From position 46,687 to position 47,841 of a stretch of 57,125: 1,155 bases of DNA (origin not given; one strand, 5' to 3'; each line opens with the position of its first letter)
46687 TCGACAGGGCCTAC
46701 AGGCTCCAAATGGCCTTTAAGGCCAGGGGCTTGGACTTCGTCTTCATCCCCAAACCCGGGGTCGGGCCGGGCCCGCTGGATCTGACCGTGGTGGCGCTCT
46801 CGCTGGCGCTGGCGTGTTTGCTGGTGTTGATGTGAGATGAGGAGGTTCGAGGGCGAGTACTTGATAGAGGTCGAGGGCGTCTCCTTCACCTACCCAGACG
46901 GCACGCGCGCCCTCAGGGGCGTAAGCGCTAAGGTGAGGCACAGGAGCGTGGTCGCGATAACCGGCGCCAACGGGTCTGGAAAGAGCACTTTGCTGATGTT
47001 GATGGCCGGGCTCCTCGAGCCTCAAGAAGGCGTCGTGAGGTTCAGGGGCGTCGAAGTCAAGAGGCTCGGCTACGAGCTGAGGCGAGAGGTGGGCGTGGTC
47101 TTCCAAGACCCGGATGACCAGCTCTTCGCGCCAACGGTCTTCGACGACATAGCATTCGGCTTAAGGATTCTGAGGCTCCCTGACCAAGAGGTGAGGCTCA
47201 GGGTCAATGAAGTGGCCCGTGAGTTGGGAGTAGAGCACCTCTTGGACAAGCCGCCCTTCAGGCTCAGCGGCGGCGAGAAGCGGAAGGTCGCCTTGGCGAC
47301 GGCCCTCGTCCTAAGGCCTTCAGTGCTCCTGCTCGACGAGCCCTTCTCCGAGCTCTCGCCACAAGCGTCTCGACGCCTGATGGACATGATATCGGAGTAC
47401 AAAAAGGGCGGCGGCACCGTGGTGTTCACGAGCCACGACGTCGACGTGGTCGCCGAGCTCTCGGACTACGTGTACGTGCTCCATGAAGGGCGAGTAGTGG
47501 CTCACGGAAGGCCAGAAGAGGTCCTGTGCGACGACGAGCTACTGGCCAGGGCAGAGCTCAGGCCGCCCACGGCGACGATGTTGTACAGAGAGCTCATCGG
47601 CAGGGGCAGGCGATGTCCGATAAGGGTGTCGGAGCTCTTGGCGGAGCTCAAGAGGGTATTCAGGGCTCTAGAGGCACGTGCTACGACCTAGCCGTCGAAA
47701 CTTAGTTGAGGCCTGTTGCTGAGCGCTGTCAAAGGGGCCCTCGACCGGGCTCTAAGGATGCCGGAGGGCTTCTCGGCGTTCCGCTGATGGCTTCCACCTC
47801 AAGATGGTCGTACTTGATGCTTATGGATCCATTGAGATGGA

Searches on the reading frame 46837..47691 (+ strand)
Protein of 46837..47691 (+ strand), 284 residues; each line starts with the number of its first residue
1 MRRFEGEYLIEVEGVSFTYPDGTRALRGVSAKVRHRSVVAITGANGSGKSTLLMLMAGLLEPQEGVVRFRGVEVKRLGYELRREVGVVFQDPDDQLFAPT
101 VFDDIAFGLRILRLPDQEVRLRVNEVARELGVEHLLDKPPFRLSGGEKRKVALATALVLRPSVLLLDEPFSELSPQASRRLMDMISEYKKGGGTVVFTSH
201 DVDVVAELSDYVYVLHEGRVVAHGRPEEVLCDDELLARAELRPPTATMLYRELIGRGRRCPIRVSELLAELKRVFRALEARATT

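Call 14: find_encoding_contigs(protein=window:46837-47691:+, flank=10000, max_places=1)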
Protein window:46837-47691:+ (284 aa): 3 contigs read that carry it; 1 place shown.
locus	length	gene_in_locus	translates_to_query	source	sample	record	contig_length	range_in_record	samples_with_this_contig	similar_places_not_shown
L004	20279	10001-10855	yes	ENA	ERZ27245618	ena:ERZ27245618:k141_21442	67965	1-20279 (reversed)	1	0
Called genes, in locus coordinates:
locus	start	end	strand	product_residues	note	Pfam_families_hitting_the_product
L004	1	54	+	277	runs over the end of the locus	-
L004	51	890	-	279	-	PF04055:Radical_SAM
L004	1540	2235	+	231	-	-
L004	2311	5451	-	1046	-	PF00270:DEAD, PF00271:Helicase_C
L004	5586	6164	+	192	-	PF08100:Dimerisation (faint), PF03551:PadR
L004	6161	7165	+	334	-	PF00005:ABC_tran, PF13304:AAA_21 (faint), PF13732:DrrA1-3_C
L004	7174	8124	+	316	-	PF01061:ABC2_membrane, PF12698:ABC2_membrane_3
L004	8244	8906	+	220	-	PF01891:CbiM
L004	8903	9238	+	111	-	PF13190:PDGLE (weak)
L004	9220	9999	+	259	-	PF02361:CbiQ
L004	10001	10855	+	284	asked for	PF00005:ABC_tran, PF02463:SMC_N, PF13555:AAA_29 (faint), PF13304:AAA_21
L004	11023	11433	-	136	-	PF01850:PIN (weak)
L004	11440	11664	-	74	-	-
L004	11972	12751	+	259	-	PF10882:bPH_5, PF07853:DUF1648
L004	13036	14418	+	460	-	PF02310:B12-binding, PF04055:Radical_SAM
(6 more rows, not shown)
